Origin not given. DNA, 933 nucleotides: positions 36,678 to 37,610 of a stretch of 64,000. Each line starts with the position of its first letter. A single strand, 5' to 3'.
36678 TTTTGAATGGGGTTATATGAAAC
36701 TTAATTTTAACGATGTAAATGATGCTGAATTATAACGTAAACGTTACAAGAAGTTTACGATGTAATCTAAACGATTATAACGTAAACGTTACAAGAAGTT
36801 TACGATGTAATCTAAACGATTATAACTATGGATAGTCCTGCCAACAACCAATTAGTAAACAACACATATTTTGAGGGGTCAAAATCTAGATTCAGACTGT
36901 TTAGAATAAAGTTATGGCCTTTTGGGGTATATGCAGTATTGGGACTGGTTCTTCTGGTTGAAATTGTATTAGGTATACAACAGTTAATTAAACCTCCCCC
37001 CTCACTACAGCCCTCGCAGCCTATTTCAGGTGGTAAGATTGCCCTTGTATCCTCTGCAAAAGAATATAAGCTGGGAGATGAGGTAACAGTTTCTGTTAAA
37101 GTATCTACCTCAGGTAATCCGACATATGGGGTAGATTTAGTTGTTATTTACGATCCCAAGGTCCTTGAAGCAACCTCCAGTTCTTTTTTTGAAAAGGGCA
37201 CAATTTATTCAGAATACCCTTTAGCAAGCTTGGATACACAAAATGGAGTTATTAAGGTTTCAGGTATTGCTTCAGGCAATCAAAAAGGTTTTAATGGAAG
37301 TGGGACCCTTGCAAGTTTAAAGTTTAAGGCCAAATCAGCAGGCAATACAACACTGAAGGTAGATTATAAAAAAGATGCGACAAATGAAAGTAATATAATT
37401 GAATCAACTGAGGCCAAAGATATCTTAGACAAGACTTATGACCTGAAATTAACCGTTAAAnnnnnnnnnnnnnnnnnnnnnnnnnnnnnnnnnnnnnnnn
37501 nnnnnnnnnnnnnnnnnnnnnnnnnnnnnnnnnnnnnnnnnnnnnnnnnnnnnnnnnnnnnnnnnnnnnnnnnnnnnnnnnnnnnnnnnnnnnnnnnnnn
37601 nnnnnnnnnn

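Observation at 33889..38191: Cohesin-dockerin-like cell-surface module: a dockerin-tailed giant Cys-rich protein followed by two anchored cohesin-like proteins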

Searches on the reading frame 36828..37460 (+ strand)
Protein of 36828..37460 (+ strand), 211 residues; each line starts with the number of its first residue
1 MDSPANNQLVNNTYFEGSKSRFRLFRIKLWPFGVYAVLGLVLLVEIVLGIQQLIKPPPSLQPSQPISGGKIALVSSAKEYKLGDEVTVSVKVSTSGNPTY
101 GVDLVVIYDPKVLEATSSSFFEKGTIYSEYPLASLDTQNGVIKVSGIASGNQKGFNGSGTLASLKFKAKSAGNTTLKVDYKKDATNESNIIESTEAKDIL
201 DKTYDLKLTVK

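Call 3: search_protein_families(library=pfam, proteins=[window:36828-37460:+], max_evalue=1)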
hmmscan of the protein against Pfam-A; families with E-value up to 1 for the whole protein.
window:36828-37460:+ (211 aa): 3 families
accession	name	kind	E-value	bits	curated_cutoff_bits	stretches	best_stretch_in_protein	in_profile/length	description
PF00963.24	Cohesin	-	6.4e-11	43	24.1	1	75-182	6-116/139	Cohesin domain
PF09394.16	Inhibitor_I42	-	0.002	18.8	27.2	1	91-189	9-82/91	Chagasin family peptidase inhibitor I42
PF16640.11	Big_3_5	-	0.55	11.3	35.5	0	74-104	2-33/88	Bacterial Ig-like domain (group 3)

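Call 4: search_protein_families(library=ncbifam, proteins=[window:36828-37460:+], max_evalue=1)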
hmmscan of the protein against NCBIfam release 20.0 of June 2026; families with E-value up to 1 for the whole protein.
window:36828-37460:+ (211 aa): 0 families

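Call 17: find_homologous_proteins(query=window:36828-37460:+)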
Query window:36828-37460:+ (211 aa): 10 proteins with E <= 0.001 among 1300 candidates.
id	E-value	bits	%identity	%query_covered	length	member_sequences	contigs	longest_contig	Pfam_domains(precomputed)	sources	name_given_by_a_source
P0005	8.3e-130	448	100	100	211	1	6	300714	PF00963.25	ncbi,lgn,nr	ncbi:hypothetical protein HYW42_04265 [Candidatus Daviesbacteria bacterium]|nr:hypothetical protein 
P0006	4.0e-47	178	47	80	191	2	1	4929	PF00963.25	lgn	-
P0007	7.2e-47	178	51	86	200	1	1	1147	PF00963.25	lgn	-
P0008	2.8e-44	169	46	86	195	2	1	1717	PF00963.25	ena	-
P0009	7.4e-44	168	50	74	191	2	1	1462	PF00963.25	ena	-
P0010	3.4e-41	159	47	84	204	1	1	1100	PF00963.25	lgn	-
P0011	8.4e-40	155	43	90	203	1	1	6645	PF00963.25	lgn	-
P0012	7.6e-37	145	44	86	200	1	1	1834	PF00963.25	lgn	-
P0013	3.5e-36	143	41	97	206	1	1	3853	PF00963.25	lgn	-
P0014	7.0e-26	109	34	96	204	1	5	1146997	PF00963.25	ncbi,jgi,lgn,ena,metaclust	jgi:hypothetical protein|metaclust:\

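Call 18: find_encoding_contigs(protein=P0014, flank=8000, max_places=4)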
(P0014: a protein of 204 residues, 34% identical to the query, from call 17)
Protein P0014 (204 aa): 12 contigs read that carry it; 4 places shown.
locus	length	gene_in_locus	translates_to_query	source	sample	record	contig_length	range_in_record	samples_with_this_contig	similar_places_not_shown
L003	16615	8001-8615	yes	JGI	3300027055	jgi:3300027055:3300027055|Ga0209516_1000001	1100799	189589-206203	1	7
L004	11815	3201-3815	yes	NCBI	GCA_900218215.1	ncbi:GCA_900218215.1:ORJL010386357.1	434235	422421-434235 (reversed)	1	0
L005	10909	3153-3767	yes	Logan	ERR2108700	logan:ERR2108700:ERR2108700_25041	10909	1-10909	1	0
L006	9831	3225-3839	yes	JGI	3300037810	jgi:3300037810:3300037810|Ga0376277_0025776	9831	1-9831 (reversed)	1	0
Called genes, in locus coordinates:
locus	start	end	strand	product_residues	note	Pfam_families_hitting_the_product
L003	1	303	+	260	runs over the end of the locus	PF18900:DUF5656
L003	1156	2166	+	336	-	PF02899:Phage_int_SAM_1, PF13102:Phage_int_SAM_5 (weak), PF00589:Phage_integrase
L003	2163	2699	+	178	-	-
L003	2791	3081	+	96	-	-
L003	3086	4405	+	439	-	-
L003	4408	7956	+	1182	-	-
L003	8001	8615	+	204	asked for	PF00963:Cohesin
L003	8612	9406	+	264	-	PF00963:Cohesin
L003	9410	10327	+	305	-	PF02899:Phage_int_SAM_1, PF13102:Phage_int_SAM_5, PF13495:Phage_int_SAM_4 (faint), PF00589:Phage_integrase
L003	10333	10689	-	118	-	PF04020:Phage_holin_4_2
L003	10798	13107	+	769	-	PF00690:Cation_ATPase_N, PF00122:E1-E2_ATPase, PF00702:Hydrolase, PF13246:Cation_ATPase, PF12710:HAD (faint), PF00689:Cation_ATPase_C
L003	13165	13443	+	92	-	PF23267:ENOX1 (weak)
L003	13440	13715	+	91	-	-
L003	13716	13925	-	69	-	-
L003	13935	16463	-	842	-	PF00521:DNA_topoisoIV, PF03989:DNA_gyraseA_C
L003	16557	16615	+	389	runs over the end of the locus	PF07690:MFS_1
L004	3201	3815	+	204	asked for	PF00963:Cohesin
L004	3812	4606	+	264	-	PF00963:Cohesin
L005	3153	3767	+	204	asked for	PF00963:Cohesin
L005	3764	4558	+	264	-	PF00963:Cohesin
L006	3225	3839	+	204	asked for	PF00963:Cohesin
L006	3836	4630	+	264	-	PF00963:Cohesin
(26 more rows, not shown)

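Call 20: find_encoding_contigs(protein=P0011, flank=8000, max_places=3)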
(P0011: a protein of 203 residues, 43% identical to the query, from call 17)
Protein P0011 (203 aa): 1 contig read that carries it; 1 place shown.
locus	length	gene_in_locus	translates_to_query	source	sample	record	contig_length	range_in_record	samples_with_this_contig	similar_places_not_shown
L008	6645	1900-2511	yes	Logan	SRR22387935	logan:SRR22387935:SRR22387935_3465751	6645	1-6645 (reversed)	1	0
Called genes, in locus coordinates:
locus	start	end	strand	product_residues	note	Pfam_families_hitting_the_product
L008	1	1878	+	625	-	?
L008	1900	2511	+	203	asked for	PF00963:Cohesin (weak)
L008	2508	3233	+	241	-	PF00963:Cohesin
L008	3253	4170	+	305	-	PF02899:Phage_int_SAM_1, PF13102:Phage_int_SAM_5, PF13495:Phage_int_SAM_4 (faint), PF00589:Phage_integrase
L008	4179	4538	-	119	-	PF04020:Phage_holin_4_2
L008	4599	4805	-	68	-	-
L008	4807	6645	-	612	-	?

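Call 21: find_encoding_contigs(protein=P0006, flank=8000, max_places=3)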
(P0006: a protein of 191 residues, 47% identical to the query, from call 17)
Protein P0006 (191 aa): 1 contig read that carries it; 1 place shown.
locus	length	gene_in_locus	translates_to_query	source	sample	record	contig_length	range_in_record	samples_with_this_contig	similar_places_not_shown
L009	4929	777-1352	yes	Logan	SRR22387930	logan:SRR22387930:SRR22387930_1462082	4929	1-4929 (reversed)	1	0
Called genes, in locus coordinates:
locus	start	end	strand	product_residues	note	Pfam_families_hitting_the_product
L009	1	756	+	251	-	?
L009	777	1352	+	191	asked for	PF00963:Cohesin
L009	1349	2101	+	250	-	PF00963:Cohesin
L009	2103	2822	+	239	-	PF02899:Phage_int_SAM_1, PF13102:Phage_int_SAM_5, PF13495:Phage_int_SAM_4, PF00589:Phage_integrase (weak)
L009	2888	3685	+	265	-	PF01510:Amidase_2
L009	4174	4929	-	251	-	?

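Call 29: find_related_loci(query=A1, collection=genome_contigs, flank=10000)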
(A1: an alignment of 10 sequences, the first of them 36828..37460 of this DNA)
Query A1 (211 aa) in genome_contigs; peptide patterns used: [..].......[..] (x = any residue, [..] = any of these).
12 stretches matched a pattern; 8 encode a relative of the query (tblastn E <= 1e-3); 8 distinct loci.
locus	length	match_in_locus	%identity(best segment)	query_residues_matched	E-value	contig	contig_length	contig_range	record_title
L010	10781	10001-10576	44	26-211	1e-40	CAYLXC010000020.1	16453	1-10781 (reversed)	MAG TPA_asm: uncultured Gammaproteobacteria bacterium isolate SRP178908_co2_35 genome assembly, contig: NODE_1590_length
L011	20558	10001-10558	40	29-211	2e-36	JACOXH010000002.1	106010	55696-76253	MAG: Candidatus Daviesbacteria bacterium isolate NC_groundwater_148_Ag_S-0.1um_39_10 S4_GD2017_2_S1_scaffold_80, whole g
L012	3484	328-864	39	34-211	4e-36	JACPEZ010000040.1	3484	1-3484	MAG: Candidatus Daviesbacteria bacterium isolate NC_groundwater_348_Ag_B-0.1um_41_18 GD18-4_B1_scaffold_730579, whole ge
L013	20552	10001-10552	40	30-211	2e-35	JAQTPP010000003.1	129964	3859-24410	MAG: Candidatus Daviesbacteria bacterium isolate STB_119 NODE_322_length_129964_cov_5.621110_Sandtown_B, whole genome sh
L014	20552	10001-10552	40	30-211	1e-34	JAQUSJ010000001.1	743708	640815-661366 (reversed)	MAG: Candidatus Daviesbacteria bacterium isolate STD1_94 NODE_9_length_743708_cov_15.213565_Sandtown_D1, whole genome sh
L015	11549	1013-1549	36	34-211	2e-33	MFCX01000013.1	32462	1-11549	MAG: Candidatus Daviesbacteria bacterium RIFCSPHIGHO2_02_FULL_39_12 rifcsphigho2_02_scaffold_1710, whole genome shotgun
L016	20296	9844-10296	40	56-211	7e-31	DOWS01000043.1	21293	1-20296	MAG TPA_asm: Candidatus Daviesbacteria bacterium isolate UBA9644 contig_24714, whole genome shotgun sequence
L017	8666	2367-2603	31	87-171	4e-6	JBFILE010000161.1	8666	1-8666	MAG: Thermoplasmatota archaeon isolate Mix_sand12.2021.10.D.54 k141_794542_length_8666_cov_11.8942, whole genome shotgun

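Call 37: search_solved_structures(query=A1, max_evalue=0.01, show_alignments=1)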
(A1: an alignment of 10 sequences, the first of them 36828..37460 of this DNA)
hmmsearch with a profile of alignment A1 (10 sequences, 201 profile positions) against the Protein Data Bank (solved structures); distinct sequences matched with E-value up to 0.01: 2.
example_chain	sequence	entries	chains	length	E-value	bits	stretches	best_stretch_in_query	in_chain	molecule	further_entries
3l8q_A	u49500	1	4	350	3.6e-05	26.6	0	53-108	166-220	Cellulosomal scaffoldin adaptor protein B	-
5g5d_A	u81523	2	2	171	0.00052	22.8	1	59-173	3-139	CELLULOSOME ANCHORING PROTEIN COHESIN REGION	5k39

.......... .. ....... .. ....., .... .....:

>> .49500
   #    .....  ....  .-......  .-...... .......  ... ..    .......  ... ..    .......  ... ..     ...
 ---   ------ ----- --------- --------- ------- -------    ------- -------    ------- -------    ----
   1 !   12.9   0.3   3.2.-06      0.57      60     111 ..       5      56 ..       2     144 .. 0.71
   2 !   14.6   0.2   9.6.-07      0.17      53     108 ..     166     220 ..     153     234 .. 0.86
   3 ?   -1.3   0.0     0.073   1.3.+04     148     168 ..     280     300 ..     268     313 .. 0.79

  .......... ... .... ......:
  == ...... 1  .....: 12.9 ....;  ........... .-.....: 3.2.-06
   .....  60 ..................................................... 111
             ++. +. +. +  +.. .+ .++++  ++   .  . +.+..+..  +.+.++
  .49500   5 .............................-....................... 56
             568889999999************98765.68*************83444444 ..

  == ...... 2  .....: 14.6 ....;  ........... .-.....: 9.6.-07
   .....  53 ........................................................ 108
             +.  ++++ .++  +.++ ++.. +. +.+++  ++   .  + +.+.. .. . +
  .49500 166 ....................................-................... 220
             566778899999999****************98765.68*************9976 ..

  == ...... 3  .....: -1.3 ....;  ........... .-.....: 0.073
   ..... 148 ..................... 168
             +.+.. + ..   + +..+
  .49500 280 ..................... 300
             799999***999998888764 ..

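Call 38: predict_structure(alignment_id=A1)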
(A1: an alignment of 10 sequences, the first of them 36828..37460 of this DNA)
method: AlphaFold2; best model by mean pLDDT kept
length: 211 residues; sequences in the alignment: 10
mean_pLDDT: 75.6   pTM: 0.60
mean pLDDT of the five models: 75.6, 73.5, 72.5, 72.0, 71.7
residues with pLDDT >= 90: 65; 70-90: 77; 50-70: 36; < 50: 33
segments of 3 or more residues with pLDDT < 50: 1-24, 59-66
pLDDT, mean of each block of 10 residues (from residue 1): 46 42 50 79 87 61 55 92 94 84 90 85 83 86 82 79 94 92 63 55 89 92
secondary structure, 60 per line:
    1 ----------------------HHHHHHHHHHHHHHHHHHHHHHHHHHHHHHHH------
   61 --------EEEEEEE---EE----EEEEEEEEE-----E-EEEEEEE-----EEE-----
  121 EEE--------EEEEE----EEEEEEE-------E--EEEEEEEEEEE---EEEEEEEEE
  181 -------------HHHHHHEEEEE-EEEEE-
elements in order: H23-54 E69-75 E85-93 E101-107 E113-115 E121-123 E132-136 E141-147 E158-168 E172-180 H194-199 E200-204 E206-210

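Call 45: fold_search(model_id=the predicted structure, library=pdb)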
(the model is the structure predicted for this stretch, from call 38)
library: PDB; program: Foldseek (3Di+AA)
matches with E <= 10: 1942; with E <= 0.001: 141
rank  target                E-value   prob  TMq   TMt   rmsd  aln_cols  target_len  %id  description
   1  5k39_A                9.5e-09  1.00  0.44  0.54   6.3       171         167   19  THE TYPE II COHESIN DOCKERIN COMPLEX FROM CLOSTRIDIUM THERMOCELLUM (released 2017-03-29)
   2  5lxv_C                1.4e-08  1.00  0.50  0.60   5.7       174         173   18  Crystal structure of Ruminococcus flavefaciens scaffoldin C cohesin in complex with a dockerin from an uncharacterized (released 2016-10-19)
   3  1qzn                  1.6e-08  1.00  0.51  0.62   4.5       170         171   18  Crystal Structure Analysis of a type II cohesin domain from the cellulosome of Acetivibrio cellulolyticus (released 2004-09-21)
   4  5lxv_A                1.8e-08  1.00  0.50  0.60   5.7       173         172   18  Crystal structure of Ruminococcus flavefaciens scaffoldin C cohesin in complex with a dockerin from an uncharacterized (released 2016-10-19)
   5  5m0y_A                1.8e-08  1.00  0.44  0.53   5.1       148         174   20  Crystal Structure of the CohScaA-XDocCipB type II complex from Clostridium thermocellum at 1.5Angstrom resolution (released 2017-09-06)
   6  3l8q_C                1.9e-08  1.00  0.52  0.34   4.6       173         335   18  Structure analysis of the type II cohesin dyad from the adaptor ScaA scaffoldin of Acetivibrio cellulolyticus (released 2010-05-05)
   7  3ghp_A                2.9e-08  1.00  0.46  0.50   3.7       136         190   20  Structure of the second type II cohesin module from the adaptor ScaA scaffoldin of Acetivibrio cellulolyticus (includi (released 2009-06-23)
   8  3l8q_D                3.3e-08  1.00  0.52  0.34   4.3       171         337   18  Structure analysis of the type II cohesin dyad from the adaptor ScaA scaffoldin of Acetivibrio cellulolyticus (released 2010-05-05)
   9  4wi0_A                3.9e-08  1.00  0.48  0.59   4.6       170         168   16  Crystal structure of Coh3ScaB-XDoc_M2ScaA complex: A C-terminal interface mutant of type II Cohesin-X-Dockerin complex (released 2015-10-07)
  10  3l8q_A                4.4e-08  1.00  0.52  0.34   4.6       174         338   18  Structure analysis of the type II cohesin dyad from the adaptor ScaA scaffoldin of Acetivibrio cellulolyticus (released 2010-05-05)
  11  6kgf_A                4.4e-08  1.00  0.45  0.64   5.7       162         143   18  Crystal structure of CaDoc0917(R16D)-CaCohA2 complex at pH 8.2 (released 2020-07-08)
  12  6kge_A                4.4e-08  1.00  0.44  0.63   6.1       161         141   19  Crystal structure of CaDoc0917(R16D)-CaCohA2 complex at pH 5.5 (released 2020-07-08)
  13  6kgd_A                4.6e-08  1.00  0.51  0.72   4.0       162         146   20  Crystal structure of CaDoc0917(R49D)-CaCohA2 complex at pH 8.0 (released 2020-07-08)
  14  4u3s_A                4.6e-08  1.00  0.50  0.62   4.4       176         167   15  Crystal structure of Coh3ScaB-XDoc_M1ScaA complex: A N-terminal interface mutant of type II Cohesin-X-Dockerin complex (released 2015-07-29)
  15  2y3n_A                4.9e-08  1.00  0.52  0.62   4.1       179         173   14  Type II cohesin-dockerin domain from Bacteroides cellolosolvens (released 2012-01-11)
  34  3l8q_B                3.4e-07  1.00  0.52  0.34   4.5       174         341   18  Structure analysis of the type II cohesin dyad from the adaptor ScaA scaffoldin of Acetivibrio cellulolyticus (released 2010-05-05)
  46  5g5d_A                9.9e-07  1.00  0.46  0.59   3.9       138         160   23  Crystal Structure of the CohScaC2-XDocCipA type II complex from Clostridium thermocellum (released 2017-04-05)
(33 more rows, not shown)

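Call 71: search_protein_families(library=ncbifam, proteins=[L013:10552-11295:+, L008:2508-3230:+, L009:1349-2098:+, L003:8612-9403:+], max_evalue=10)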
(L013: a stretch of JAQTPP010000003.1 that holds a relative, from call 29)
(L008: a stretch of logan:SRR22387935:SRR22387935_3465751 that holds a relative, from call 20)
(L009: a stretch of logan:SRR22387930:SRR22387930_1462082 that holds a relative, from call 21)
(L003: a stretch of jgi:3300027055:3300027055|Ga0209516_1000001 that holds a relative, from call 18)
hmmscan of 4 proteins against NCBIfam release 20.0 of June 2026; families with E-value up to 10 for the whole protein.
L013:10552-11295:+ (248 aa): 1 family
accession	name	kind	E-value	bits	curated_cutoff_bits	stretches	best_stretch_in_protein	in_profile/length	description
NF053819.1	EF0750_LPXTG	subfamily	0.96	10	47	1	194-243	46-97/105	EF2685/EF0750 family sortase-dependent surface protein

L008:2508-3230:+ (241 aa): 1 family
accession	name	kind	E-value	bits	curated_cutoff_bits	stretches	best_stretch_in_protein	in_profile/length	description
NF007766.0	PRK10449.1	equivalog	0.031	13.9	168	1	48-127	11-88/140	heat shock protein HslJ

L009:1349-2098:+ (250 aa): 1 family
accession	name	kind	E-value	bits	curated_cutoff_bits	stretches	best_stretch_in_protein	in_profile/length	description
NF053819.1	EF0750_LPXTG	subfamily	7.1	7.2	47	0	210-245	63-97/105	EF2685/EF0750 family sortase-dependent surface protein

L003:8612-9403:+ (264 aa): 0 families

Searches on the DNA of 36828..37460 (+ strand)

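Call 80: search_rna_families(sources=[L003, L013, L011, L007], threshold=gathering)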
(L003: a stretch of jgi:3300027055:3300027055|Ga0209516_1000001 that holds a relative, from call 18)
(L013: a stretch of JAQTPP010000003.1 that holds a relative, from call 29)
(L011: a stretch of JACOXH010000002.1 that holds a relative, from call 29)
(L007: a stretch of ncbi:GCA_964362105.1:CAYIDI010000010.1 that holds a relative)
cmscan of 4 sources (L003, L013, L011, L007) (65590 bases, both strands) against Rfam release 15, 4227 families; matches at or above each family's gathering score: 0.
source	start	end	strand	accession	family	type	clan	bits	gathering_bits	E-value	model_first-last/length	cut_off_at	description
